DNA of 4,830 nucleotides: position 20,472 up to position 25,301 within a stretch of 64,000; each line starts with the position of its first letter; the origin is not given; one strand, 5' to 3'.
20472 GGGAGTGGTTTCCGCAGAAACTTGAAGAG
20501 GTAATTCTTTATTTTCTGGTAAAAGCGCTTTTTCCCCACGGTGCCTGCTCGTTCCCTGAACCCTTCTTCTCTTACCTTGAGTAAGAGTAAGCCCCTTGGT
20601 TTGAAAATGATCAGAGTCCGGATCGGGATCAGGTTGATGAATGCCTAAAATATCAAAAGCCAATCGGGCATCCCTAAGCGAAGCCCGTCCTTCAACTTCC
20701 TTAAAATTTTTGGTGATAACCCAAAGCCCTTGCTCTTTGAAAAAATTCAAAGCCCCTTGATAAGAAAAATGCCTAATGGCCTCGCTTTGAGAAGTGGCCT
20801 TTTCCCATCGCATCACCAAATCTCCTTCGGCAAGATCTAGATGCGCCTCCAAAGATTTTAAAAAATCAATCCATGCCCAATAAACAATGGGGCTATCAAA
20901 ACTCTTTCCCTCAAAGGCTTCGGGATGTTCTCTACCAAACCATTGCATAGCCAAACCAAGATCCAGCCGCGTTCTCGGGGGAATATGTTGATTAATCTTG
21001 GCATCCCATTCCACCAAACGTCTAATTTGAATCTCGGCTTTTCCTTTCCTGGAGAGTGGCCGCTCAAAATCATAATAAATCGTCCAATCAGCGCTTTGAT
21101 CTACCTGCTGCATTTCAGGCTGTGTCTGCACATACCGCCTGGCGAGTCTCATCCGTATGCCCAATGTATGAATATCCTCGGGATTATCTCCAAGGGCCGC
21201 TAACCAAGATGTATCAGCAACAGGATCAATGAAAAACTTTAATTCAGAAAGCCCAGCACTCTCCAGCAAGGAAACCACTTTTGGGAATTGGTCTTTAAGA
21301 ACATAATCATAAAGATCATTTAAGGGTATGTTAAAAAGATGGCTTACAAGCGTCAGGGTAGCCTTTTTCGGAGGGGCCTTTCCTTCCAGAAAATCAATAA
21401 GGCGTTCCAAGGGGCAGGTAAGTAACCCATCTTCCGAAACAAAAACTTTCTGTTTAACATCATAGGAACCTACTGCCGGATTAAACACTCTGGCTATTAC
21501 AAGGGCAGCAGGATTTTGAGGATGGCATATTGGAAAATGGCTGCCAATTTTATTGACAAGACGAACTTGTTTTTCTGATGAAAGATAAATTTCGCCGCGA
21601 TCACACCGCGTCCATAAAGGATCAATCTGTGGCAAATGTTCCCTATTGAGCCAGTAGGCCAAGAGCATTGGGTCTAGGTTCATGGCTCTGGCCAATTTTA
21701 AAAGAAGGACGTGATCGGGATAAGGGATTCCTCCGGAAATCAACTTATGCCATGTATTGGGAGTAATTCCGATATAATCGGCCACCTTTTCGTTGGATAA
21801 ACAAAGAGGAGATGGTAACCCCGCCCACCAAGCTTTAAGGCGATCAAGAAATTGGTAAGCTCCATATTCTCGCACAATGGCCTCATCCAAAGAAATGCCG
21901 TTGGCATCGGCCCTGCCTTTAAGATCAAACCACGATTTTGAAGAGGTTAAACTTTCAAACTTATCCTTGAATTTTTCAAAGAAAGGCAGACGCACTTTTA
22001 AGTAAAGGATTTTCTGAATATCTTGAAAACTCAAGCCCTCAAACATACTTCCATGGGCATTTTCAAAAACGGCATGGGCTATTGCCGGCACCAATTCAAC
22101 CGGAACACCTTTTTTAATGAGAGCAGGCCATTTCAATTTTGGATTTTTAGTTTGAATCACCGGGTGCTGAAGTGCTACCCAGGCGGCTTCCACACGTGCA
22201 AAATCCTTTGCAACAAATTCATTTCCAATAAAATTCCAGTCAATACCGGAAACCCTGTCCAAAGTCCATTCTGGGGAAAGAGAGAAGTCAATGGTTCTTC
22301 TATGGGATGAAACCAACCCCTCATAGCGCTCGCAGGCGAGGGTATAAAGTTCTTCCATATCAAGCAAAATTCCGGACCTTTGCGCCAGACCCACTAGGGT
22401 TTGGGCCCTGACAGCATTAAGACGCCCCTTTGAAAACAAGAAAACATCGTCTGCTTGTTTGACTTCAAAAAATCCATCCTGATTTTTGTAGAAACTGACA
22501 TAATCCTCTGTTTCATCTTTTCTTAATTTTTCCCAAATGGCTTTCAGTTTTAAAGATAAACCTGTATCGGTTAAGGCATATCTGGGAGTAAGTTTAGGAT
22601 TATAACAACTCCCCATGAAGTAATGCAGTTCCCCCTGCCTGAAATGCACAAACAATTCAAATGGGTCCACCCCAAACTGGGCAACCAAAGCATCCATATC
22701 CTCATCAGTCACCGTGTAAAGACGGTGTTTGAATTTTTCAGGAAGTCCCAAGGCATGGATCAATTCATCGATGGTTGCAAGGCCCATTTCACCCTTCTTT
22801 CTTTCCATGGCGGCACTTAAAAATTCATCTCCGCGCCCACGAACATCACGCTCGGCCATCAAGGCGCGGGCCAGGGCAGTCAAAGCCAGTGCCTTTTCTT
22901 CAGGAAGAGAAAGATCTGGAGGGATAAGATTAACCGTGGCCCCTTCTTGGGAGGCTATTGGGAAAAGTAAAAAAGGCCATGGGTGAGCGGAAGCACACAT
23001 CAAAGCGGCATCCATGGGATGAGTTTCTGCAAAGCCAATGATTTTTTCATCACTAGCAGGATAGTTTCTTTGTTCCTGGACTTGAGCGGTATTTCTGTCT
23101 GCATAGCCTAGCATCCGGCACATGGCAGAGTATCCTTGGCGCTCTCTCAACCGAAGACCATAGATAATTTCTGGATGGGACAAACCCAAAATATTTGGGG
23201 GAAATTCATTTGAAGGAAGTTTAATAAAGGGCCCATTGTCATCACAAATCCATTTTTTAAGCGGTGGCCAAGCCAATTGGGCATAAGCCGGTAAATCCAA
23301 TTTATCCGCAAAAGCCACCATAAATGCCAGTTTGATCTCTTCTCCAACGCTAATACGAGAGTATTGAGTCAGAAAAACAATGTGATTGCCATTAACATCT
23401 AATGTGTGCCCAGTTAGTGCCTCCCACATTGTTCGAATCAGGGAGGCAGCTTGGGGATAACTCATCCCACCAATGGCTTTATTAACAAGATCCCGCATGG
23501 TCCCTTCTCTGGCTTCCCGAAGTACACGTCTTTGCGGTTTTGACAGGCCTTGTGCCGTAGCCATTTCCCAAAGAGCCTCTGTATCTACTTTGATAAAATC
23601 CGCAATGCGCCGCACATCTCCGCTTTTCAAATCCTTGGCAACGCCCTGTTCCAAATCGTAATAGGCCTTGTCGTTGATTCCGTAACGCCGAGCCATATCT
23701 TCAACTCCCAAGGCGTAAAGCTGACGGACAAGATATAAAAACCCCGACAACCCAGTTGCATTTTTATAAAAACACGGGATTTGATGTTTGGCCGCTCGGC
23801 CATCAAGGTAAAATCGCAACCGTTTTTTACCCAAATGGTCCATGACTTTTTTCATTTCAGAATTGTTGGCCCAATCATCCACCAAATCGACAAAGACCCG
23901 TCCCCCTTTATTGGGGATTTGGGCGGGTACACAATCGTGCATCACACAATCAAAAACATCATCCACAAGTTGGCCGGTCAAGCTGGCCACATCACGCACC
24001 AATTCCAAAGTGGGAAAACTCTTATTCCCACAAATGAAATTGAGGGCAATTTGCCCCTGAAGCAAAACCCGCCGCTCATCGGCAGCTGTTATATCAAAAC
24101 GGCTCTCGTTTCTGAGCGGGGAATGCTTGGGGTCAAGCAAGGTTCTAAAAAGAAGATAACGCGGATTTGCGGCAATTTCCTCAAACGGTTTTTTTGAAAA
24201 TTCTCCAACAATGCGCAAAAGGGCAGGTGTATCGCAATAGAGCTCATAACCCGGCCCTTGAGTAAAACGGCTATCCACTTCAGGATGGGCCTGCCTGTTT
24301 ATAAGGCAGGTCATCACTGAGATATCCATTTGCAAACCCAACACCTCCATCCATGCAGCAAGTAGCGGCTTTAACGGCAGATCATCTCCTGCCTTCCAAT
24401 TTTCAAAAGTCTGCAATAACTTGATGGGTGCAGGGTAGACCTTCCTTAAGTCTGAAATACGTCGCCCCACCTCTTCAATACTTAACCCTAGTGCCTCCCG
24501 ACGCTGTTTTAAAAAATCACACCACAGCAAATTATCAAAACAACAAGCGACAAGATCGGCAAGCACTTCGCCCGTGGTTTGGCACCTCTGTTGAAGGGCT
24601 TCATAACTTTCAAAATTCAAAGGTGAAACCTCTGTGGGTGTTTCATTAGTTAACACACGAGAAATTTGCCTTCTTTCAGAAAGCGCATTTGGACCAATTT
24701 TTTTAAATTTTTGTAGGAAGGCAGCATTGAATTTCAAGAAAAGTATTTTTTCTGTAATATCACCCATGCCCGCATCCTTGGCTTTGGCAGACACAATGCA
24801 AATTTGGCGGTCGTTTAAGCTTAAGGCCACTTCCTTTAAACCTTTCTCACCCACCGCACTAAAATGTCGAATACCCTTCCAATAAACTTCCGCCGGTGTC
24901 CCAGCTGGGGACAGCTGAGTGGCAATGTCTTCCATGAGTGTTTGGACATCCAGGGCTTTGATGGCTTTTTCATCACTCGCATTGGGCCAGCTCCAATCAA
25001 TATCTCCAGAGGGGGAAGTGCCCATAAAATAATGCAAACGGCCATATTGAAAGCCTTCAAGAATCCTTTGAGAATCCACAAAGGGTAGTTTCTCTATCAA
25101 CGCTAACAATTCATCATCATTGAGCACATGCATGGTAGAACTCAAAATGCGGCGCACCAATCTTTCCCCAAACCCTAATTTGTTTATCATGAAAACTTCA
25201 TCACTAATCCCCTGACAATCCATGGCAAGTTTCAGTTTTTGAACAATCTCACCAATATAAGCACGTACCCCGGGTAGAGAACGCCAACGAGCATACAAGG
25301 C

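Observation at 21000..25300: Two ~800-900-aa super-repeats inside the giant HTH protein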

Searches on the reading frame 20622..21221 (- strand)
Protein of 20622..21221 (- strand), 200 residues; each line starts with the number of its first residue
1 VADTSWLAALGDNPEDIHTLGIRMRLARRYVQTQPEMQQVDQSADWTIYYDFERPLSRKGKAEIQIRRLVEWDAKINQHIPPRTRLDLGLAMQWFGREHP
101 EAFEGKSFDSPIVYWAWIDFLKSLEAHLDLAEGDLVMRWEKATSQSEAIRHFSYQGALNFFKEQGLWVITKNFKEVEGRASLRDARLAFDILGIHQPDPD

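Call 17: search_protein_families(library=pfam, proteins=[window:20622-21221:-], max_evalue=1)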
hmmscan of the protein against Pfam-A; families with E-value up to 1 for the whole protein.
window:20622-21221:- (200 aa): 1 family
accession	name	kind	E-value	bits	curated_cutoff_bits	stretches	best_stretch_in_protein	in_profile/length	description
PF23214.1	SH3_CYT4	-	0.15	12.1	27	1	130-175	3-49/73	Mitochondrial protein cyt-4 SH3 domain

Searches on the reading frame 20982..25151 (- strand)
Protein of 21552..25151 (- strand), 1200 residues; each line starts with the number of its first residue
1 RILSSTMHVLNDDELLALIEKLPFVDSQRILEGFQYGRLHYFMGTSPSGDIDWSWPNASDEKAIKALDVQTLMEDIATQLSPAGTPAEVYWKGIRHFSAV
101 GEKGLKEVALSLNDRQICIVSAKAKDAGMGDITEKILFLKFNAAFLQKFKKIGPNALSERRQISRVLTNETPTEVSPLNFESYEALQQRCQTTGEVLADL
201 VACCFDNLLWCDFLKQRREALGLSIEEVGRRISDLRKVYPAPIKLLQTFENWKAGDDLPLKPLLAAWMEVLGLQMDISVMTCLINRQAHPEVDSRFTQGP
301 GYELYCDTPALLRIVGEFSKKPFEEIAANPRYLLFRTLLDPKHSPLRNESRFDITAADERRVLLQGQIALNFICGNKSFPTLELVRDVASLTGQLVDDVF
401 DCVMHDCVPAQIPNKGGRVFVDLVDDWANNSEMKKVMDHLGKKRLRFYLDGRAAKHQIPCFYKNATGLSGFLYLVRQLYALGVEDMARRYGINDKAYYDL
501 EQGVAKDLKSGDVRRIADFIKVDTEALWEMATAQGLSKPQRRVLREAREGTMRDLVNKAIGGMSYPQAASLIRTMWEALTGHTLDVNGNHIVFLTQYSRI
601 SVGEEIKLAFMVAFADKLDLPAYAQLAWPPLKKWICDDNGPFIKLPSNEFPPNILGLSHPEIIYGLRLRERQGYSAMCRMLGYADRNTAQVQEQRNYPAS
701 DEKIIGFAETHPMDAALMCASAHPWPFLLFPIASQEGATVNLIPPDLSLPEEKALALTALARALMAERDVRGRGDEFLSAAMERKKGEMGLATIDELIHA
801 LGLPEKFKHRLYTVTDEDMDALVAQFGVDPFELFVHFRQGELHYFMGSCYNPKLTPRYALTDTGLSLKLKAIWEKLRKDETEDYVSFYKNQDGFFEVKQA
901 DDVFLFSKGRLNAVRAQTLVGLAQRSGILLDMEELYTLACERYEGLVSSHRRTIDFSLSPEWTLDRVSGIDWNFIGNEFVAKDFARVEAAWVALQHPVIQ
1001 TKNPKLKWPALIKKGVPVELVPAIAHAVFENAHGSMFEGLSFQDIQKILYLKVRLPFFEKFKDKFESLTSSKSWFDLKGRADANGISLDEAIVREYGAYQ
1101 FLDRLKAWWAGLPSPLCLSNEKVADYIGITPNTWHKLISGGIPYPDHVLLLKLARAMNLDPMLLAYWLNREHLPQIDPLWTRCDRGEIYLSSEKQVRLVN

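Call 25: search_protein_representatives(protein=window:21552-25151:-)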
Query: 1200 residues. Proteins with E-value up to 0.001 (for the whole library): 5; up to 1e-10: 2; up to 1e-30: 1. The best 5 are listed.
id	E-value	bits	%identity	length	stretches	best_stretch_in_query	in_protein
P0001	0.0e+00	2788.6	100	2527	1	1-1200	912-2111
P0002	1.5e-12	62.9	25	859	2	433-748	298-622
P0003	4.2e-10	54.8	27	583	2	20-140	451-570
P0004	1.9e-08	49.4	34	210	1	6-157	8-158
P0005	2.6e-05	38.9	30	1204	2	212-324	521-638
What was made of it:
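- The exhaustive HMMER search found four remote homologs (call 25).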

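Call 29: find_encoding_contigs(protein=P0002, flank=6000, max_places=3)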
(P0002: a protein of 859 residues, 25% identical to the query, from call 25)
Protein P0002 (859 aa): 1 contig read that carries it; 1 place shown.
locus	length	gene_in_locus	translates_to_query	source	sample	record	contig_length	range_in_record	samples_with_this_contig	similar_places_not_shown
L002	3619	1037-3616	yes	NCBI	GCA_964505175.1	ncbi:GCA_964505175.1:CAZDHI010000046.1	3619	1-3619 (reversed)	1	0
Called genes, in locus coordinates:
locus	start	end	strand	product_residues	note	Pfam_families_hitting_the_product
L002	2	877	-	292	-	?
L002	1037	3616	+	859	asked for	-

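Call 30: find_encoding_contigs(protein=P0003, flank=6000, max_places=3)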
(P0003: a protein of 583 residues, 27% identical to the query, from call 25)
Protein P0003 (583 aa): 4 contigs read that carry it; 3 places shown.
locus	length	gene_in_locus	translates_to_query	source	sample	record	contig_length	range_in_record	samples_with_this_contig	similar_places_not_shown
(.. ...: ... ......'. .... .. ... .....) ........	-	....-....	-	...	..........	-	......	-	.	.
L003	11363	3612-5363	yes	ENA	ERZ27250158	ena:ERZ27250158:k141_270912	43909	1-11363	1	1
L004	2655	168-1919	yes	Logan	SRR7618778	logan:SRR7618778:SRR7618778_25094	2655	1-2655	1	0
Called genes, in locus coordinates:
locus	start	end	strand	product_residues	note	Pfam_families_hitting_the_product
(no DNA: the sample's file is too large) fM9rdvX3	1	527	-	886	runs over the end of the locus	PF01624:MutS_I, PF05188:MutS_II, PF05192:MutS_III, PF05190:MutS_IV, PF00488:MutS_V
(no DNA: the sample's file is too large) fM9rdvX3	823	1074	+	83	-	-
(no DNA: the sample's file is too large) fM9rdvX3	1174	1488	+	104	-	-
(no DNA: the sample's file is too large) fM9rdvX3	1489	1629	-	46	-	-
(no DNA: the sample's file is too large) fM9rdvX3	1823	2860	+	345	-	-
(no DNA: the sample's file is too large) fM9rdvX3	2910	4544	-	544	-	PF05834:Lycopene_cycl (faint), PF07992:Pyr_redox_2, PF13450:NAD_binding_8 (faint), PF13738:Pyr_redox_3 (faint), PF00070:Pyr_redox, PF02852:Pyr_redox_dim, PF00581:Rhodanese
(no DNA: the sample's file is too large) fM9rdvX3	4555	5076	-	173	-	PF00581:Rhodanese, PF11127:YgaP-like_TM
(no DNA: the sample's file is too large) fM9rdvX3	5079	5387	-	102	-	PF01022:HTH_5, PF12840:HTH_20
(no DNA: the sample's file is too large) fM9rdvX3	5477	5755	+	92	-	-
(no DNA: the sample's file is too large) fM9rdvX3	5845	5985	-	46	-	-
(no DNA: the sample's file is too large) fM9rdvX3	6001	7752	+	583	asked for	-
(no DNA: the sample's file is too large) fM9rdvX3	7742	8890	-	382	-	-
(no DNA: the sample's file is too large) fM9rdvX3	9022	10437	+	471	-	-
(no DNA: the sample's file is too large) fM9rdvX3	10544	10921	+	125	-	PF07963:N_methyl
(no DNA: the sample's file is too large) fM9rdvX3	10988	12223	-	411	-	PF27218:MJ0043_C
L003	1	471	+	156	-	?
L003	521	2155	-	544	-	PF05834:Lycopene_cycl (faint), PF07992:Pyr_redox_2, PF13450:NAD_binding_8 (faint), PF13738:Pyr_redox_3 (faint), PF00070:Pyr_redox, PF02852:Pyr_redox_dim, PF00581:Rhodanese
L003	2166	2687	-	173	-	PF00581:Rhodanese, PF11127:YgaP-like_TM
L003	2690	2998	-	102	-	PF01022:HTH_5, PF12840:HTH_20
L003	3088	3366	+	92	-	-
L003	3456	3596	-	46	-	-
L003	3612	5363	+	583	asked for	-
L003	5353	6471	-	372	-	-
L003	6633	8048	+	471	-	-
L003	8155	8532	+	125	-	PF07963:N_methyl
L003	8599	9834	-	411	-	PF27218:MJ0043_C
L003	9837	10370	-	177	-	-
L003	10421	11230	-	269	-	PF00950:ABC-3, PF01032:FecCD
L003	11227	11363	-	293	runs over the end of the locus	PF01297:ZnuA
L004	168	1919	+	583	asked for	-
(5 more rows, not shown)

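Call 43: search_protein_families(library=pfam, proteins=[P0002, P0003, P0004, P0005], max_evalue=0.1)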
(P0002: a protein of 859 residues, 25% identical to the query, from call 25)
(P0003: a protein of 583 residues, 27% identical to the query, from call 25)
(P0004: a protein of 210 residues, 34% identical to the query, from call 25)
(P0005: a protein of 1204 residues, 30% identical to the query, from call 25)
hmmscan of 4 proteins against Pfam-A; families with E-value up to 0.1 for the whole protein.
P0002 (859 aa): 1 family
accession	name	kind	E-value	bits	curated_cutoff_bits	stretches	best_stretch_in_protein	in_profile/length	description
PF01381.28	HTH_3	-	0.051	14.1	23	0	340-392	4-55/55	Helix-turn-helix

P0003 (583 aa): 0 families

P0004 (210 aa): 0 families

P0005 (1204 aa): 6 families
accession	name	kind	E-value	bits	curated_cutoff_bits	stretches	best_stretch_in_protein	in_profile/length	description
PF13560.12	HTH_31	-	2.1e-08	34.8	27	0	645-704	3-61/64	Helix-turn-helix domain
PF01381.28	HTH_3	-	5.4e-08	33.2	23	1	652-704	5-55/55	Helix-turn-helix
PF12844.13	HTH_19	-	0.0018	18.6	30.2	0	660-704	14-58/64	Helix-turn-helix domain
PF13443.12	HTH_26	-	0.012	16.3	22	0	663-706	15-59/63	Cro/C1-type HTH DNA-binding domain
PF12840.13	HTH_20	-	0.02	15.3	27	0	934-958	14-38/51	Helix-turn-helix domain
PF13413.12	HTH_25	-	0.047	14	24.6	0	522-541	1-20/62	Helix-turn-helix domain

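Call 63: search_protein_families(library=pfam, proteins=[L003:5353-6471:-, L003:6633-8048:+], max_evalue=0.001)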
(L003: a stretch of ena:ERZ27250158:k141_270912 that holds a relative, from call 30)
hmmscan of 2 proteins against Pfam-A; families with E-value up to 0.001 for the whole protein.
L003:5353-6471:- (372 aa): 0 families

L003:6633-8048:+ (471 aa): 1 family
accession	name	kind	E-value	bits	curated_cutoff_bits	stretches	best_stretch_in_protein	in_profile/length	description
PF12697.13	Abhydrolase_6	-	0.00095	20.3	26.3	0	197-337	2-118/217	Alpha/beta hydrolase family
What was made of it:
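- Closest known: XRE / Cro-C1 type helix-turn-helix domains. Same: Homologs match too (calls 43, 63).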

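Call 75: predict_structure(alignment_id=A6)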
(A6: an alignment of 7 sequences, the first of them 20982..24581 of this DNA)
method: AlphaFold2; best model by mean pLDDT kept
length: 1200 residues; sequences in the alignment: 7
mean_pLDDT: 43.2   pTM: 0.32
mean pLDDT of the five models: 43.2, 41.1, 40.6, 35.6, 33.7
residues with pLDDT >= 90: 0; 70-90: 59; 50-70: 288; < 50: 853
segments of 3 or more residues with pLDDT < 50: 1-24, 49-71, 87-130, 143-244, 249-285, 292-294, 297-330, 391-602, 618-627, 640-642, 645-647, 649-677, 739-794, 803-854, 873-888, 898-900, 902-918, 921-928, 971-1023, 1098-1100, 1112-1196, 1198-1200
pLDDT, mean of each block of 10 residues (from residue 1): 41 41 56 64 53 40 41 55 50 41 30 28 38 51 39 31 26 24 27 24 25 25 27 35 47 32 31 36 48 49 35 31 38 60 66 64 60 57 61 41 31 33 37 39 35 29 31 40 41 35 35 44 41 37 26 31 48 45 35 38 52 52 45 54 48 43 44 44 62 71 62 54 57 51 43 39 30 32 39 48 41 29 35 38 34 52 56 42 44 58 42 47 43 70 66 55 58 44 26 22 26 33 51 64 71 74 70 75 70 54 50 37 32 27 23 26 25 27 33 44
secondary structure, 60 per line:
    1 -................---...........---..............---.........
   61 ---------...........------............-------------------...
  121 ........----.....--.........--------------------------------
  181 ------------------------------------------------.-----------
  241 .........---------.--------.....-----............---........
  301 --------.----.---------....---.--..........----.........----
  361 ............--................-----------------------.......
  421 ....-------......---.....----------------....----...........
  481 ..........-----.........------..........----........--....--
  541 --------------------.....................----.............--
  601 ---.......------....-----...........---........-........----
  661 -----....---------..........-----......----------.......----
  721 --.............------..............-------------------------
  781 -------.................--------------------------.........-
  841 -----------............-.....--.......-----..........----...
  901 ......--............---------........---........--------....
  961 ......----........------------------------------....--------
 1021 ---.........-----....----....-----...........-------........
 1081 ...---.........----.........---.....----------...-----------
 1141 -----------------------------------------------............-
elements in order (helices of 4 or more, strands of 3 or more residues): H2-17 H21-31 H35-48 H52-60 H70-80 H87-98 H118-128 H133-137 H140-148 H241-249 H268-272 H278-289 H293-300 H324-327 H334-343 H348-356 H362-372 H375-390 H414-424 H432-437 H441-445 H462-465 H470-490 H496-504 H511-520 H525-532 H535-538 H561-581 H586-598 H604-610 H617-620 H626-636 H640-647 H649-656 H666-669 H679-688 H694-699 H710-716 H723-735 H742-755 H788-804 H831-839 H852-863 H865-869 H872-878 H884-893 H898-906 H909-920 H930-937 H941-948 H957-966 H971-978 H1009-1012 H1024-1032 E1038-1041 E1046-1049 E1055-1057 H1058-1065 H1073-1083 H1087-1095 H1100-1108 H1112-1116 H1188-1199
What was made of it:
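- On Pseudo-twofold 'covalent dimer': AlphaFold model of aa 1130-2329: mean pLDDT 43, pTM 0.32 (call 75).
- The long AlphaFold model failed (call 75), so domain counts in Y and W come from sequence inspection.
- Tried and rejected: The AlphaFold model of aa 1130-2329 with a 7-row alignment had pLDDT 43 (call 75).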

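Call 77: search_protein_families(library=ncbifam, proteins=[P0002, P0003, P0005], max_evalue=0.01)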
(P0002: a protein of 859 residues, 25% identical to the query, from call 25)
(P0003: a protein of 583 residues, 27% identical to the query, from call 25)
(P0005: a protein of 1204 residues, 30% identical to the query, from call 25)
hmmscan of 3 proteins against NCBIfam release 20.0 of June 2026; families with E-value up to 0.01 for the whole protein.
P0002 (859 aa): 0 families

P0003 (583 aa): 0 families

P0005 (1204 aa): 0 families

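Call 78: search_protein_families(library=padloc, proteins=[P0002, P0003, P0005], max_evalue=0.01)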
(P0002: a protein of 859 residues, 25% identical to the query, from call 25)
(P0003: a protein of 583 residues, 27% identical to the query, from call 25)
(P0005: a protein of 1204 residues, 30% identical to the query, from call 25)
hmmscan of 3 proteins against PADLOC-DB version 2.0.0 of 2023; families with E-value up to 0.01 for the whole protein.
P0002 (859 aa): 1 family
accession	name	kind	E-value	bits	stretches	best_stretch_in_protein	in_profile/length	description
PDLC02926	HTH_VI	-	0.00094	17.4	1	337-398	6-66/92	-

P0003 (583 aa): 0 families

P0005 (1204 aa): 3 families
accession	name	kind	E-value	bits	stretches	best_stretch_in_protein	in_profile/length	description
PDLC04142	capH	-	0.00022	20.2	0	645-706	8-67/103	capH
PDLC03949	RmrA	-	0.00074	16.5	1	658-702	15-59/363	-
PDLC02926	HTH_VI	-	0.0046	15.2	0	660-699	16-55/92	-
